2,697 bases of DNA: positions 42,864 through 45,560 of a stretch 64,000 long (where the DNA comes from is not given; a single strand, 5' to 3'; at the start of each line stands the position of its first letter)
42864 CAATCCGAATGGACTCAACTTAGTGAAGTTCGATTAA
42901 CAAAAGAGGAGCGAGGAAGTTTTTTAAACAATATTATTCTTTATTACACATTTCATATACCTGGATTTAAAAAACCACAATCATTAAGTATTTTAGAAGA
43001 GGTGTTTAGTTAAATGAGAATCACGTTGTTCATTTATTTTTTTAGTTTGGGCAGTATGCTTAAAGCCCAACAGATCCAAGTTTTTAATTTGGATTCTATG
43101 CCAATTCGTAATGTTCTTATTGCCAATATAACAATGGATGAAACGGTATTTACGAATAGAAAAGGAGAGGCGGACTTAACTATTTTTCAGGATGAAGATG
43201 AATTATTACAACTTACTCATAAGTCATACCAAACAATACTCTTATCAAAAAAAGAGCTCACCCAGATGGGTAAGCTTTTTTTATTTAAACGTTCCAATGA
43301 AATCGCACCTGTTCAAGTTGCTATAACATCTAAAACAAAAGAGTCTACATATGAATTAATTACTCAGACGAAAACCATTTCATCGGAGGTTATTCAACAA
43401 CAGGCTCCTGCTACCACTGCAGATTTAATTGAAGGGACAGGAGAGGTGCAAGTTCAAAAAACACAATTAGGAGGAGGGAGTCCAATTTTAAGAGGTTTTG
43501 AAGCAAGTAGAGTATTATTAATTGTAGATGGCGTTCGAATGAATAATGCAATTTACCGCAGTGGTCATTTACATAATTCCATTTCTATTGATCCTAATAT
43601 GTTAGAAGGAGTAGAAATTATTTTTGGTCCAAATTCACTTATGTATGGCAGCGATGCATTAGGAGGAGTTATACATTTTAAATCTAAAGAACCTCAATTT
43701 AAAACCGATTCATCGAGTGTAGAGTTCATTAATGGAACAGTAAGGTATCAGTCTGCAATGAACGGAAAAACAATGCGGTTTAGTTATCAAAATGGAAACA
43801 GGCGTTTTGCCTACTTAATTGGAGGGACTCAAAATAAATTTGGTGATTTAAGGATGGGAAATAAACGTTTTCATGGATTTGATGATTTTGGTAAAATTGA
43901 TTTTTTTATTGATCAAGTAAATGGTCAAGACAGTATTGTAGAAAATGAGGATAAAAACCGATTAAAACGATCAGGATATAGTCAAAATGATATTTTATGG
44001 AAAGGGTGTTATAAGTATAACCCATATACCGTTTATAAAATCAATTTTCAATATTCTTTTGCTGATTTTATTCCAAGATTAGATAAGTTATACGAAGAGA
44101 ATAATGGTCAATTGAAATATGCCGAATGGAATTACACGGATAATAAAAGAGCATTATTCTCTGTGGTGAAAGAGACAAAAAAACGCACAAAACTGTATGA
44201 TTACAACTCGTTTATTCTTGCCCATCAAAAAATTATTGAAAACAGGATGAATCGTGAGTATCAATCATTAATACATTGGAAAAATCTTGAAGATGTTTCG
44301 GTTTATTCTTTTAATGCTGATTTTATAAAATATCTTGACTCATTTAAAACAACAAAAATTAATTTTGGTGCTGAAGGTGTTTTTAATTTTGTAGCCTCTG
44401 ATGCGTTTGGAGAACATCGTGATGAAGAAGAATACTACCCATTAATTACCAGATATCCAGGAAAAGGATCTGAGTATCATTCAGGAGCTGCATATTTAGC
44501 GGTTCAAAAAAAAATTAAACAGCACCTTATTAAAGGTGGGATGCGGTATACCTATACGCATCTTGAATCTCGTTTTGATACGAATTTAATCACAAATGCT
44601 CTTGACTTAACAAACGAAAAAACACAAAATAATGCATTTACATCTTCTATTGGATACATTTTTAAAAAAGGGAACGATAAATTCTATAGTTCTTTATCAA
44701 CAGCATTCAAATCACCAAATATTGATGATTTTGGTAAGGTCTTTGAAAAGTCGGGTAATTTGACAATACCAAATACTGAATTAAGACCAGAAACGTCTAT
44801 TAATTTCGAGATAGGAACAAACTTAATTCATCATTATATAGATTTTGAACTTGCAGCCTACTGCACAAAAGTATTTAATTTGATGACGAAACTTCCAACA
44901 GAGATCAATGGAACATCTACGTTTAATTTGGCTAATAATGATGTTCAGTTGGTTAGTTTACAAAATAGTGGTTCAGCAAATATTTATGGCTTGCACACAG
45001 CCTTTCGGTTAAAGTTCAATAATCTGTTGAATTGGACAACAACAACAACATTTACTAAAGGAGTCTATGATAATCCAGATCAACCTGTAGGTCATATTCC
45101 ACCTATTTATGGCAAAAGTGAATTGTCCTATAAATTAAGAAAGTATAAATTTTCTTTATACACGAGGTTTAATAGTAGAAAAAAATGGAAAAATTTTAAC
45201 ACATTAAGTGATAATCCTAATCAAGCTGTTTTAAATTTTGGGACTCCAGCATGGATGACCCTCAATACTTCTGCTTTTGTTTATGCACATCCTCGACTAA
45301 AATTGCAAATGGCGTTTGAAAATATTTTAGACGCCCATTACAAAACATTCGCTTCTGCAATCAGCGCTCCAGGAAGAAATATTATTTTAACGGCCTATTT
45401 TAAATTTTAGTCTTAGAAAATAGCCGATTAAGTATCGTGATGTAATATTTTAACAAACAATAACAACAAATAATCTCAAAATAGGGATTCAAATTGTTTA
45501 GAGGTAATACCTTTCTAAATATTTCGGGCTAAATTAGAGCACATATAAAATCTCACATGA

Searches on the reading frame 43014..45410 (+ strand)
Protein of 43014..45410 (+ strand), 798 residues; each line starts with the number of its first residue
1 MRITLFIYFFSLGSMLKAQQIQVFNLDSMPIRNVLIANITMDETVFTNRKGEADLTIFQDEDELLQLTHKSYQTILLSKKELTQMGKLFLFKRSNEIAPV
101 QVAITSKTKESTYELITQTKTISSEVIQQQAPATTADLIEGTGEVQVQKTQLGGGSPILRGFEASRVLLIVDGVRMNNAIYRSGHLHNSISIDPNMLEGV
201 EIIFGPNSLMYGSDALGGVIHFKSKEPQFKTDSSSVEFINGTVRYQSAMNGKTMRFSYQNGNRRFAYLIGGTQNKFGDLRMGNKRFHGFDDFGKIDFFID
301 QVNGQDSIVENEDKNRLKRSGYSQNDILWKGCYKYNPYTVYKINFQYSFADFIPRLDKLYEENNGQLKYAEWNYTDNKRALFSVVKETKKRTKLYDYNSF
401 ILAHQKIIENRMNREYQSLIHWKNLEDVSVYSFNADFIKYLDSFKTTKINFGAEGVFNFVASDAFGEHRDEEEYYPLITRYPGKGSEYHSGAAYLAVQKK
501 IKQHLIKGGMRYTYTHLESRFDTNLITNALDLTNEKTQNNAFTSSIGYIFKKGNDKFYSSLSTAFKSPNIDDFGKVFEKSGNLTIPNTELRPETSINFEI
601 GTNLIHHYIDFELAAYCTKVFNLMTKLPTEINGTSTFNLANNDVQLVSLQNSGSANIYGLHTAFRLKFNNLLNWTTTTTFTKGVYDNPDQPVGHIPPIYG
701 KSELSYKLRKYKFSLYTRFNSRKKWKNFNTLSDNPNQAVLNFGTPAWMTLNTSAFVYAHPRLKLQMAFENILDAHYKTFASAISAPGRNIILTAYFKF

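Call 64: search_protein_families(library=pfam, proteins=[window:43014-45410:+], max_evalue=0.000001)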
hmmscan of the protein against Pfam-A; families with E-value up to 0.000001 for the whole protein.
window:43014-45410:+ (798 aa): 3 families
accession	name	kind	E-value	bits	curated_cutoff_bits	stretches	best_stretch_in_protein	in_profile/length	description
PF07715.20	Plug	-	1.8e-20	73.9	23.9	1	117-219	7-107/107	TonB-dependent Receptor Plug Domain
PF00593.30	TonB_dep_Rec_b-barrel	-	3.4e-20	73.8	27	1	318-770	40-435/436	TonB dependent receptor-like, beta-barrel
PF14905.12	OMP_b-brl_3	-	7.2e-10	38.9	27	1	418-778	44-380/408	Outer membrane protein beta-barrel family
